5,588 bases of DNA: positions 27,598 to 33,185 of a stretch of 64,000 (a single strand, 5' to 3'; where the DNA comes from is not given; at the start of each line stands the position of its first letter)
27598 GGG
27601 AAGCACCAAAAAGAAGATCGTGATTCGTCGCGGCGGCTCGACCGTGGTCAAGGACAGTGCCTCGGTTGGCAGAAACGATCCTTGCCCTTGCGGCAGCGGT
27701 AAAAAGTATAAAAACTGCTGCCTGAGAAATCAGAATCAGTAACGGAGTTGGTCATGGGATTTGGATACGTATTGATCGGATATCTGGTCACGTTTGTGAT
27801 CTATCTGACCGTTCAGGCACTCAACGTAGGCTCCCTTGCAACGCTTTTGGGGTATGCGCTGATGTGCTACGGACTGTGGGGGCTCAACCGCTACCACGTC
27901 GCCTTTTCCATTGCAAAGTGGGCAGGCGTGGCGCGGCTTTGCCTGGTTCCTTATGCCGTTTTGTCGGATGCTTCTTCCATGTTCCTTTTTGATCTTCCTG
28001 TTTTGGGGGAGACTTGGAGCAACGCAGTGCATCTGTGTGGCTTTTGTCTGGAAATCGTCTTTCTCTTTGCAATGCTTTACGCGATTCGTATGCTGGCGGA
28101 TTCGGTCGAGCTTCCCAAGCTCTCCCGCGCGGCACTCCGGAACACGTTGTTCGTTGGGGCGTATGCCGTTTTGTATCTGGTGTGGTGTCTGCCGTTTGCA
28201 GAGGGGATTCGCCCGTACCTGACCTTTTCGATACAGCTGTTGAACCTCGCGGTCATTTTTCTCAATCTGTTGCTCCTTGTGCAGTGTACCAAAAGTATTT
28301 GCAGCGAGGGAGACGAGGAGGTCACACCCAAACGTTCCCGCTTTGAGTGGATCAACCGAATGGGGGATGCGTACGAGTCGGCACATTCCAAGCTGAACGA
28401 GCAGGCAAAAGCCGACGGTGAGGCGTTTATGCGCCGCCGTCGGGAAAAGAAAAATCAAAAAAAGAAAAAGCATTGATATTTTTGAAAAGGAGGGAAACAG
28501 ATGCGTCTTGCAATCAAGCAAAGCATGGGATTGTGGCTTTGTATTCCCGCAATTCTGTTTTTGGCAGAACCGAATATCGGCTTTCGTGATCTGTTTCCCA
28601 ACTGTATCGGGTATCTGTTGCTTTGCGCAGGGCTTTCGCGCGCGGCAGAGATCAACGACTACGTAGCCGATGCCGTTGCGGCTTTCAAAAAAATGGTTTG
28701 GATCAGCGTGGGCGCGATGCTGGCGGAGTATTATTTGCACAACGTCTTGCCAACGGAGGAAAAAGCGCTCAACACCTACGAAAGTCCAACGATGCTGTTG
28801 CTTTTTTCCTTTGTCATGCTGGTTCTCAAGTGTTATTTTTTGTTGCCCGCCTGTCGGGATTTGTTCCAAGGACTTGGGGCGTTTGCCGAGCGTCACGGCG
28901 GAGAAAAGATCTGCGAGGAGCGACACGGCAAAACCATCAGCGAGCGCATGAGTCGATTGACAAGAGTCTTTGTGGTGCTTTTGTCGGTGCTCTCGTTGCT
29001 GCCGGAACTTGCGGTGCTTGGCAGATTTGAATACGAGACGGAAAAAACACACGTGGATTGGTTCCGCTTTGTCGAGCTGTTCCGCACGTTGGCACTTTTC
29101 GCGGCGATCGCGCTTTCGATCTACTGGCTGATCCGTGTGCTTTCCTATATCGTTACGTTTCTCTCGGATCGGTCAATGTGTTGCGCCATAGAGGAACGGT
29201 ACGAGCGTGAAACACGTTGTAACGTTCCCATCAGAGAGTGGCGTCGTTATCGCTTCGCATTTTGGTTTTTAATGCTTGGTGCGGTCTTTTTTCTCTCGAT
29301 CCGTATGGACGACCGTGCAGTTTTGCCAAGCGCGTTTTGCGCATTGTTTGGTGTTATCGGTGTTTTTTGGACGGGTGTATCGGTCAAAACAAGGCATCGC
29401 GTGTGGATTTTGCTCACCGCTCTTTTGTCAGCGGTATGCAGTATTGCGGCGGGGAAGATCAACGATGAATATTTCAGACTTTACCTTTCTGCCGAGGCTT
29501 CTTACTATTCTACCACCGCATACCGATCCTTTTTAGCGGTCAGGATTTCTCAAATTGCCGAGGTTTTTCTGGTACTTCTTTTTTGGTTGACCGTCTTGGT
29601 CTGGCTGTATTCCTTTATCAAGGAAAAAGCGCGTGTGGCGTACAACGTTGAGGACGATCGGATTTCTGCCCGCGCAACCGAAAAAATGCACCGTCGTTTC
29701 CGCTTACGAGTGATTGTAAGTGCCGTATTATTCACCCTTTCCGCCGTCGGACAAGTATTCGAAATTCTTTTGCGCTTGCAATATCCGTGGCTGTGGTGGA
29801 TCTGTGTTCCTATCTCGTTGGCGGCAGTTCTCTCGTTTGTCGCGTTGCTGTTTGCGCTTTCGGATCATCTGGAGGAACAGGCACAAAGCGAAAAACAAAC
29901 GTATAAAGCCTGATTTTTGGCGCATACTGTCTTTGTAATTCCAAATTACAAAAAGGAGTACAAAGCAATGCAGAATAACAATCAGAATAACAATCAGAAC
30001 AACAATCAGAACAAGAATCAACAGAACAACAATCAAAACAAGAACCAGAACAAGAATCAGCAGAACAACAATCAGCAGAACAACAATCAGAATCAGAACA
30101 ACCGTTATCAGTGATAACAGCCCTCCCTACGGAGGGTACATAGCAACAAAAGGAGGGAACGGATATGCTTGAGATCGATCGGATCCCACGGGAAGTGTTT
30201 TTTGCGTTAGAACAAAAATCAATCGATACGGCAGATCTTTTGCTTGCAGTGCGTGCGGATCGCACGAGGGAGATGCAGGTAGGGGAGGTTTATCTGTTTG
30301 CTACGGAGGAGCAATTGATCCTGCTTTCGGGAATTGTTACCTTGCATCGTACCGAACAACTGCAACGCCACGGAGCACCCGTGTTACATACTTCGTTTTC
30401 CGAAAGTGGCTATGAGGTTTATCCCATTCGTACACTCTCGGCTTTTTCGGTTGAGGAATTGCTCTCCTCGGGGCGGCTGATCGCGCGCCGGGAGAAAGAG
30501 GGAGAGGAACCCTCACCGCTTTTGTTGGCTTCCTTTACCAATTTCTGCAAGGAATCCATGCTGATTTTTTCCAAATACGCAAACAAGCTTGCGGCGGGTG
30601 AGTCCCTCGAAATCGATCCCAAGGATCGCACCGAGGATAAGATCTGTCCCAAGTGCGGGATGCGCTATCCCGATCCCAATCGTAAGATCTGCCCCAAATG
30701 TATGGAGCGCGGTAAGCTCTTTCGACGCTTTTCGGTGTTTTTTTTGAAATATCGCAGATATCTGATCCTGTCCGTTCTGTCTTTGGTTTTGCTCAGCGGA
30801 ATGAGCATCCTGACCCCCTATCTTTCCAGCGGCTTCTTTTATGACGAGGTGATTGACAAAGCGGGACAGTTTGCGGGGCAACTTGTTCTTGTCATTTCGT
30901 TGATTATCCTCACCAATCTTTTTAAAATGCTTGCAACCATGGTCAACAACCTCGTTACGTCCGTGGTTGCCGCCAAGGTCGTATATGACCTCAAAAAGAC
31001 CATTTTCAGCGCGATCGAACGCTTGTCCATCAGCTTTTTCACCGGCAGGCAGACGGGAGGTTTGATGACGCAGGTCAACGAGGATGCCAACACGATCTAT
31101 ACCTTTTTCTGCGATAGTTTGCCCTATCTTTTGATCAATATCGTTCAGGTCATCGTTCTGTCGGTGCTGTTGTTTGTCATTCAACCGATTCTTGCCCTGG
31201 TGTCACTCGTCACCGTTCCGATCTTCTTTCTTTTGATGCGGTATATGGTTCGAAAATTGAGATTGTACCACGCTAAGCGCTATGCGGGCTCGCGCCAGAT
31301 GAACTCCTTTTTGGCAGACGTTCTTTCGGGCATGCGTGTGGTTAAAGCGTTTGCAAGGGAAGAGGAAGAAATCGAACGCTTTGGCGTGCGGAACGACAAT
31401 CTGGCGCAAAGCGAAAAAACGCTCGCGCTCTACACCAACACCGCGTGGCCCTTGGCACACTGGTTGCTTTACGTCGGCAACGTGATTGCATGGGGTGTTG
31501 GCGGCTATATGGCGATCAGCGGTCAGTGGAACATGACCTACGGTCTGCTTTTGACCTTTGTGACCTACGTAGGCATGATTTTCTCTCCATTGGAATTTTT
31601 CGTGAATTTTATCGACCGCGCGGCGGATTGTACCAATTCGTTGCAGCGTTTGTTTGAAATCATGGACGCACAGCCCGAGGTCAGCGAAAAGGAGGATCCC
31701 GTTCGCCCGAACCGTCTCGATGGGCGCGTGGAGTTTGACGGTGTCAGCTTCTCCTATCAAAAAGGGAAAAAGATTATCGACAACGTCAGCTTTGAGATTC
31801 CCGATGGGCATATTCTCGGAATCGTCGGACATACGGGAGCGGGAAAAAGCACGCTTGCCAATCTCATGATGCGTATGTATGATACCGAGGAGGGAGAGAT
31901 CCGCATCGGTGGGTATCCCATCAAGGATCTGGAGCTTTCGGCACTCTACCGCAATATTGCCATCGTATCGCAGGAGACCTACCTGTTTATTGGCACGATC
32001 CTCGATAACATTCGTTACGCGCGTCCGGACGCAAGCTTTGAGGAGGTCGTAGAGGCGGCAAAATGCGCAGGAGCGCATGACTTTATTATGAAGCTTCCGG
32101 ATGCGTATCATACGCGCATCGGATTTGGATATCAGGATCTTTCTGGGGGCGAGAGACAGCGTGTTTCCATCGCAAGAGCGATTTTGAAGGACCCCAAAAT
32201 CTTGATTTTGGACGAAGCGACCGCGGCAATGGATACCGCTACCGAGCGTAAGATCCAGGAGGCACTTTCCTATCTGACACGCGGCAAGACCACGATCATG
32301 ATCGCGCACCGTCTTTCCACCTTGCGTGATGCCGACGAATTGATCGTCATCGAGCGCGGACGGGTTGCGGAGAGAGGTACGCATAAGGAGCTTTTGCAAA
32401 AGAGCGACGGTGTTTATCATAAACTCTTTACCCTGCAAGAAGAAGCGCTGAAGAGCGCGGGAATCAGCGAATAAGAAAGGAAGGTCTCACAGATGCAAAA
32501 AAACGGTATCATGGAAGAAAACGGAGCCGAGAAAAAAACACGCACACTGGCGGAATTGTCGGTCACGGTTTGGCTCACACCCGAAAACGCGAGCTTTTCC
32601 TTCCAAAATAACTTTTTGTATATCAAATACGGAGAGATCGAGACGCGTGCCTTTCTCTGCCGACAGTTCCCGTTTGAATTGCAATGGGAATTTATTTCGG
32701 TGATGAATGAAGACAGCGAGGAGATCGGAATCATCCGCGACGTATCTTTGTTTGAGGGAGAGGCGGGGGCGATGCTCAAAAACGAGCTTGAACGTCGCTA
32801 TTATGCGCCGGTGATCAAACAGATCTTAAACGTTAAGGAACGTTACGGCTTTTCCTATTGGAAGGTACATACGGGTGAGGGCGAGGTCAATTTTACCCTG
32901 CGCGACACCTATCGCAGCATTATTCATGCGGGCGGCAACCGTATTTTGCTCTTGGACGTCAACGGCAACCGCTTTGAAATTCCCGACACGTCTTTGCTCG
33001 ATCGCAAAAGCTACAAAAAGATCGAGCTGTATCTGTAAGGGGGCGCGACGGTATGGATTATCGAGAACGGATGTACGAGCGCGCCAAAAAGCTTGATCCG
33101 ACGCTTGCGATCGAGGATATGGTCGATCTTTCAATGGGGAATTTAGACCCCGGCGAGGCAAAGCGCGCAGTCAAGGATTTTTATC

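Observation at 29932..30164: Hairpin-bracketed mini-cistron encoding a 48-aa peptide that is 88% Asn/Gln, directly in front of an unusual ABC/DUF1854 operon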

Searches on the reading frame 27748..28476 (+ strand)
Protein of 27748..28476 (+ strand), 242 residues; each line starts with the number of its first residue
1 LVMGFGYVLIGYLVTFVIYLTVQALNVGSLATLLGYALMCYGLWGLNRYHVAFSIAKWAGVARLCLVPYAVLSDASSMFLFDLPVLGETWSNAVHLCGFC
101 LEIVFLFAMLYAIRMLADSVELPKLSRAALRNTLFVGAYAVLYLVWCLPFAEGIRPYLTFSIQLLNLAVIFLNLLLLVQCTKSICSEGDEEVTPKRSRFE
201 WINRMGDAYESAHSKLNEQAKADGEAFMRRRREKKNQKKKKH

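Call 4: search_protein_families(library=pfam, proteins=[window:27748-28476:+], max_evalue=0.01)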
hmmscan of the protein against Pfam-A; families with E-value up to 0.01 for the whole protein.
window:27748-28476:+ (242 aa): 1 family
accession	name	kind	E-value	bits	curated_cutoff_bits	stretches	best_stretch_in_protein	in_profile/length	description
PF09843.14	DUF2070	-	0.0053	15.6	30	1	8-179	22-174/561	Predicted membrane protein (DUF2070)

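Call 33: search_protein_families(library=ncbifam, proteins=[window:27748-28476:+], max_evalue=0.00001)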
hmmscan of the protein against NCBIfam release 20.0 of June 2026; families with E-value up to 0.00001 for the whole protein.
window:27748-28476:+ (242 aa): 0 families

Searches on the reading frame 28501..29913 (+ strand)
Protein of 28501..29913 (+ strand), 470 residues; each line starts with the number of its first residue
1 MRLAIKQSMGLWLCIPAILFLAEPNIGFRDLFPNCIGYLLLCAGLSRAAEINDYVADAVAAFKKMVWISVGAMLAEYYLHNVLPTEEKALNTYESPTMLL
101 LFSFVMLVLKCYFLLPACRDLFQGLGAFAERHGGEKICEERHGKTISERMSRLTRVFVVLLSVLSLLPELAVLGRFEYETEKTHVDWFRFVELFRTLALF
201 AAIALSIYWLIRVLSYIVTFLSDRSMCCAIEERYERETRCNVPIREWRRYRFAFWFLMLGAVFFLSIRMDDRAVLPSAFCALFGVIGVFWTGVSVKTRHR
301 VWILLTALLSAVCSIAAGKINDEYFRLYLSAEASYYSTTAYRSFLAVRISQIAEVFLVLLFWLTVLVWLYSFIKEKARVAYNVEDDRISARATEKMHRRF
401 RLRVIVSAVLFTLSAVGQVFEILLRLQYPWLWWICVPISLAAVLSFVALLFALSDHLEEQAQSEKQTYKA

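Call 4: search_protein_families(library=pfam, proteins=[window:28501-29913:+], max_evalue=0.01)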
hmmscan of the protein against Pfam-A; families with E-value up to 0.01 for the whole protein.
window:28501-29913:+ (470 aa): 0 families

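Call 33: search_protein_families(library=ncbifam, proteins=[window:28501-29913:+], max_evalue=0.00001)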
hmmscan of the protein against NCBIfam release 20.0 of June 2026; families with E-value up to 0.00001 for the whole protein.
window:28501-29913:+ (470 aa): 0 families

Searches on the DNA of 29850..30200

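Call 76: search_rna_families(source=window, start=29850, end=30200, threshold=evalue, max_evalue=10)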
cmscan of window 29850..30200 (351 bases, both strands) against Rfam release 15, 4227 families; matches with E-value up to 10: 0.
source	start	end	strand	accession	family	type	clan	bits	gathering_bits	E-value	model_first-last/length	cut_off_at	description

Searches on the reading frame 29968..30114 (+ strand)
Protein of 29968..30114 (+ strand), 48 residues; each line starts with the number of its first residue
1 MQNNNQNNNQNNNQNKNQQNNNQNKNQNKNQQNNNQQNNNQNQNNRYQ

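Call 4: search_protein_families(library=pfam, proteins=[window:29968-30114:+], max_evalue=0.01)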
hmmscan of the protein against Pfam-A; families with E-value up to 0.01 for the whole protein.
window:29968-30114:+ (48 aa): 0 families

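Call 12: find_encoding_contigs(protein=P0131, flank=3000, max_places=10)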
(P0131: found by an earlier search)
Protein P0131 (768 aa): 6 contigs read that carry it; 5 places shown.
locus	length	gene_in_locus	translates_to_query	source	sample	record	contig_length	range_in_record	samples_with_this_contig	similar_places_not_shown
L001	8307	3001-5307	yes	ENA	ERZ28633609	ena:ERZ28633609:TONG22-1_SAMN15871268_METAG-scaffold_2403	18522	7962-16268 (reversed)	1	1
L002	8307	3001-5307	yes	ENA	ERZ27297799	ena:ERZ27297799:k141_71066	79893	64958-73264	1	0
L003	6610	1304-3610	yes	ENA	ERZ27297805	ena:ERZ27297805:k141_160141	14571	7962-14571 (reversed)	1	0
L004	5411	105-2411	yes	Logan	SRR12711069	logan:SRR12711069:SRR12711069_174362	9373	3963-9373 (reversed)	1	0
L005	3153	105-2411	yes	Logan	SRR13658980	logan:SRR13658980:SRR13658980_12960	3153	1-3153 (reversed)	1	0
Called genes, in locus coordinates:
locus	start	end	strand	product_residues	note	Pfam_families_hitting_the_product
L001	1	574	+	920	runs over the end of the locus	PF07517:SecA_DEAD, PF00270:DEAD (weak), PF01043:SecA_PP_bind, PF21090:P-loop_SecA, PF07516:SecA_SW, PF02810:SEC-C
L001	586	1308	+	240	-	-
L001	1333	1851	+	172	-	-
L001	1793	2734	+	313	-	-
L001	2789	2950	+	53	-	-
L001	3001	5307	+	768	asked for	PF00664:ABC_membrane, PF00005:ABC_tran, PF02463:SMC_N (faint)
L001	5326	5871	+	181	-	PF08909:DUF1854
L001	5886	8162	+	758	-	PF00664:ABC_membrane, PF00005:ABC_tran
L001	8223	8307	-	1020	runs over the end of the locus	PF00005:ABC_tran, PF02463:SMC_N (faint), PF02687:FtsX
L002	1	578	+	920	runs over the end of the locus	PF07517:SecA_DEAD, PF00270:DEAD (weak), PF01043:SecA_PP_bind, PF21090:P-loop_SecA, PF07516:SecA_SW, PF02810:SEC-C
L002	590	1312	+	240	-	-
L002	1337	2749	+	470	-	-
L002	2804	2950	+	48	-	-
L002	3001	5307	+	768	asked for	PF00664:ABC_membrane, PF00005:ABC_tran, PF02463:SMC_N (faint)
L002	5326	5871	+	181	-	PF08909:DUF1854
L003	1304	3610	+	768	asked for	PF00664:ABC_membrane, PF00005:ABC_tran, PF02463:SMC_N (faint)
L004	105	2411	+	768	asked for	PF00664:ABC_membrane, PF00005:ABC_tran, PF02463:SMC_N (faint)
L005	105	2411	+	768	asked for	PF00664:ABC_membrane, PF00005:ABC_tran, PF02463:SMC_N (faint)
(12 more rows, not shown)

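Call 63: find_homologous_proteins(query=A3, max_evalue=0.001)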
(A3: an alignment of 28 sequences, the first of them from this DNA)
Query A3 (28 sequences): 8000 candidates shared short words with the query, none scored E <= 0.001.

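Call 72: find_encoding_contigs(protein=P0132, flank=1500, max_places=10)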
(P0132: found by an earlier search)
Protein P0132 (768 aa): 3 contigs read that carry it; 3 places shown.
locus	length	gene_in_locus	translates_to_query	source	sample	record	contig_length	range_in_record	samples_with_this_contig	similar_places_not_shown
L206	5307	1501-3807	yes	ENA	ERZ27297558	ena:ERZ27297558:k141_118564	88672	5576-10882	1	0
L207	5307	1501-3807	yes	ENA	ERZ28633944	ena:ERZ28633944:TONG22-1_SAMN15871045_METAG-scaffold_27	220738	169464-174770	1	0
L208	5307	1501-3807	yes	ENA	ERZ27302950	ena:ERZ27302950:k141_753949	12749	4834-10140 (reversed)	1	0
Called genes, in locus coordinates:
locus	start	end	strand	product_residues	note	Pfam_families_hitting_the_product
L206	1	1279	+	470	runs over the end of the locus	-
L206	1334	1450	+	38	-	-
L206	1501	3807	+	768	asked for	PF00664:ABC_membrane, PF00005:ABC_tran, PF02463:SMC_N (faint)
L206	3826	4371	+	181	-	PF08909:DUF1854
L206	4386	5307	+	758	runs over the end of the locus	PF00664:ABC_membrane, PF00005:ABC_tran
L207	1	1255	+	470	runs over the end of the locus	-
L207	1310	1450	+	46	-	-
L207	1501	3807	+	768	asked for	PF00664:ABC_membrane, PF00005:ABC_tran, PF02463:SMC_N (faint)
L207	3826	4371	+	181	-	PF08909:DUF1854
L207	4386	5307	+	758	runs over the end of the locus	PF00664:ABC_membrane, PF00005:ABC_tran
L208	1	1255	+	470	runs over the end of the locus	-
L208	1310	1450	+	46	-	-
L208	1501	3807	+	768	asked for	PF00664:ABC_membrane, PF00005:ABC_tran, PF02463:SMC_N (faint)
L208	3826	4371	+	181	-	PF08909:DUF1854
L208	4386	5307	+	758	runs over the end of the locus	PF00664:ABC_membrane, PF00005:ABC_tran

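Call 73: find_encoding_contigs(protein=P0135, flank=1500, max_places=10)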
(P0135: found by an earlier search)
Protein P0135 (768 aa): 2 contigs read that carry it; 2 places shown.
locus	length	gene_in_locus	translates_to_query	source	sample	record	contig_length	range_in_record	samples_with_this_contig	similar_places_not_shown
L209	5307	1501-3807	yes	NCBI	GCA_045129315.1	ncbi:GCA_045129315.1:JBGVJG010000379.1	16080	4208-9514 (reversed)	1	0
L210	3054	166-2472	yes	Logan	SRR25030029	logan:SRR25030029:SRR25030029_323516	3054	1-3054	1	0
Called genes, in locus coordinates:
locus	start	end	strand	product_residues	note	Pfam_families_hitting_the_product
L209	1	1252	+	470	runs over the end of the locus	-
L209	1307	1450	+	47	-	-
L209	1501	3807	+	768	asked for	PF00664:ABC_membrane, PF00005:ABC_tran, PF02463:SMC_N (faint)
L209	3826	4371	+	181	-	PF08909:DUF1854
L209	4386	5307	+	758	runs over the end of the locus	PF00664:ABC_membrane, PF00005:ABC_tran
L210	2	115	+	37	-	?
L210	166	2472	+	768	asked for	PF00664:ABC_membrane, PF00005:ABC_tran, PF02463:SMC_N (faint)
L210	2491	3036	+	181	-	PF08909:DUF1854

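Call 74: find_encoding_contigs(protein=P0133, flank=1500, max_places=10)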
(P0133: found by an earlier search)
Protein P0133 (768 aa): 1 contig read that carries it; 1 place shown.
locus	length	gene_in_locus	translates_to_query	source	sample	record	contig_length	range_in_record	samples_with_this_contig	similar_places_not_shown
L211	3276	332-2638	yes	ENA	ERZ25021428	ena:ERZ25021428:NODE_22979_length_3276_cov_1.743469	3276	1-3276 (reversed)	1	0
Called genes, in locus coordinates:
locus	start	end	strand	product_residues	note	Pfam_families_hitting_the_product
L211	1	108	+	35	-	?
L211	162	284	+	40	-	-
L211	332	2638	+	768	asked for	PF00664:ABC_membrane, PF09818:ABC_ATPase (faint), PF00005:ABC_tran, PF02463:SMC_N (faint)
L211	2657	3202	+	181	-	PF08909:DUF1854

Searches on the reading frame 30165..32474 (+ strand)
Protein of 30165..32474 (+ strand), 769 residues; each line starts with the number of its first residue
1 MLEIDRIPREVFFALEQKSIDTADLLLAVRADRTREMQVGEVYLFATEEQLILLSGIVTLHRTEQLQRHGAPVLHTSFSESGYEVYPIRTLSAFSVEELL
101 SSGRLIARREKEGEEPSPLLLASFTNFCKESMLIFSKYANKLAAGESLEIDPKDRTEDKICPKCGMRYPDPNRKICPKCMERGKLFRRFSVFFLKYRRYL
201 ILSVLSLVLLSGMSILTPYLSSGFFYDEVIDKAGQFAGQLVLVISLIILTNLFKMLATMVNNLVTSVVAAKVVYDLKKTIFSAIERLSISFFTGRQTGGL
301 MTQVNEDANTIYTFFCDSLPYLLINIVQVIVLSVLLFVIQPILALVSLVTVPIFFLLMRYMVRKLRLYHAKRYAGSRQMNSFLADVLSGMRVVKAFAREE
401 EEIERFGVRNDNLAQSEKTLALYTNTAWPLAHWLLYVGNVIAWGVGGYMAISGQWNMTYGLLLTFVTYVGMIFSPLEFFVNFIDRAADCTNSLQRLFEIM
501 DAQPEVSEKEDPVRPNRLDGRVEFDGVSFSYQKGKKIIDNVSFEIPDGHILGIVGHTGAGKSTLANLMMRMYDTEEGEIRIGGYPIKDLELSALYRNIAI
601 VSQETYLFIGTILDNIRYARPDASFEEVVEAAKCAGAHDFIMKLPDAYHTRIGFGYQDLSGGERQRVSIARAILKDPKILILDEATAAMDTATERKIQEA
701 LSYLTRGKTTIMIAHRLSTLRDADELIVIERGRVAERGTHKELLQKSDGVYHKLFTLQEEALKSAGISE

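Call 4: search_protein_families(library=pfam, proteins=[window:30165-32474:+], max_evalue=0.01)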
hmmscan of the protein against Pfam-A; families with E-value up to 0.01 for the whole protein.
window:30165-32474:+ (769 aa): 6 families
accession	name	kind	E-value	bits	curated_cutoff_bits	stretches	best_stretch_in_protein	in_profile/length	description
PF00664.28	ABC_membrane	-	1.6e-36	126.8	28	1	200-476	1-274/274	ABC transporter transmembrane region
PF00005.33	ABC_tran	-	5.4e-32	111.7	25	1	539-687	2-137/137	ABC transporter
PF02463.25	SMC_N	-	9.5e-06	25.6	40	1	566-730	98-212/220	RecF/RecN/SMC N terminal domain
PF09818.15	ABC_ATPase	-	4.2e-05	23.2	23.2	1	636-700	136-199/283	P-loop domain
PF03193.22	RsgA_GTPase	-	0.0017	18.6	30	1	535-580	94-138/174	RsgA GTPase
PF13401.12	AAA_22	-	0.0019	19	27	1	550-701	7-101/130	AAA domain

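Call 35: search_protein_families(library=ncbifam, proteins=[window:30165-32474:+], max_evalue=0.001)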
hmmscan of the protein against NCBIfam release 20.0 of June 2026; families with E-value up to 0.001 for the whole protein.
window:30165-32474:+ (769 aa): 189 families (the best 25 are shown)
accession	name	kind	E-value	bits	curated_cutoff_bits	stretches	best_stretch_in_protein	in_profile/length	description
NF052233.1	CphA_assoc_ABC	equivalog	1.9e-146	489.5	880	1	143-761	124-746/766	cyanophycin metabolism-associated ABC transporter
TIGR02203.1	MsbA_lipidA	equivalog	9.3e-119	397.5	602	1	186-759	2-570/572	lipid A export permease/ATP-binding protein MsbA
TIGR02204.1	MsbA_rel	hypoth_equivalog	3.6e-112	375.9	780.4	1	190-758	10-575/576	ABC transporter, permease/ATP-binding protein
NF010178.0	PRK13657.1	equivalog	1.6e-109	367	733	1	191-755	12-567/588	glucan ABC transporter ATP-binding protein/ permease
TIGR00958.1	3a01208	subfamily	7.8e-107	358.3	874.6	1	186-754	149-710/711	antigen peptide transporter 2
NF045513.1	HepA_fam_ABC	equivalog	1.9e-106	356.9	725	1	227-756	81-607/610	heterocyst formation ABC transporter subunit HepA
TIGR01846.1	type_I_sec_HlyB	subfamily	2.7e-106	356.5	725.55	1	189-759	130-693/694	type I secretion system permease/ATPase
TIGR03796.1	NHLM_micro_ABC1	equivalog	4.6e-103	345.8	853.3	1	201-755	157-709/710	NHLP family bacteriocin export ABC transporter peptidase/permease/ATPase subunit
NF008381.0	PRK11176.1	equivalog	1.1e-101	341.1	867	1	184-758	11-579/582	lipid A ABC transporter ATP-binding protein/permease MsbA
TIGR03375.1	type_I_sec_LssB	subfamily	8.8e-94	315.1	693.1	1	223-747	173-692/696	type I secretion system permease/ATPase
NF008055.0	PRK10789.1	equivalog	1.8e-89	300.8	845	1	184-759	2-572/590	SmdA family multidrug ABC transporter permease/ATP-binding protein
TIGR01193.1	bacteriocin_ABC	subfamily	4.2e-88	296.6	523.85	1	197-756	155-707/708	peptide cleavage/export ABC transporter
TIGR03797.1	NHLM_micro_ABC2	equivalog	2.2e-87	294.2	709.4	1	195-758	132-685/686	NHLP bacteriocin export ABC transporter permease/ATPase subunit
NF008056.1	PRK10790.1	equivalog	1.3e-85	288.1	746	1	187-759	12-576/584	SmdB family multidrug efflux ABC transporter permease/ATP-binding protein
TIGR02857.1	CydD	equivalog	2.6e-84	284.1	435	1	198-728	3-528/529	thiol reductant ABC exporter subunit CydD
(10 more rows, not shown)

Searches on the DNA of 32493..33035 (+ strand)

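Call 21: search_rna_families(sources=[L051, L055, L059, L077, L083, L054, L060, L066, L073, L048, L042], threshold=gathering)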
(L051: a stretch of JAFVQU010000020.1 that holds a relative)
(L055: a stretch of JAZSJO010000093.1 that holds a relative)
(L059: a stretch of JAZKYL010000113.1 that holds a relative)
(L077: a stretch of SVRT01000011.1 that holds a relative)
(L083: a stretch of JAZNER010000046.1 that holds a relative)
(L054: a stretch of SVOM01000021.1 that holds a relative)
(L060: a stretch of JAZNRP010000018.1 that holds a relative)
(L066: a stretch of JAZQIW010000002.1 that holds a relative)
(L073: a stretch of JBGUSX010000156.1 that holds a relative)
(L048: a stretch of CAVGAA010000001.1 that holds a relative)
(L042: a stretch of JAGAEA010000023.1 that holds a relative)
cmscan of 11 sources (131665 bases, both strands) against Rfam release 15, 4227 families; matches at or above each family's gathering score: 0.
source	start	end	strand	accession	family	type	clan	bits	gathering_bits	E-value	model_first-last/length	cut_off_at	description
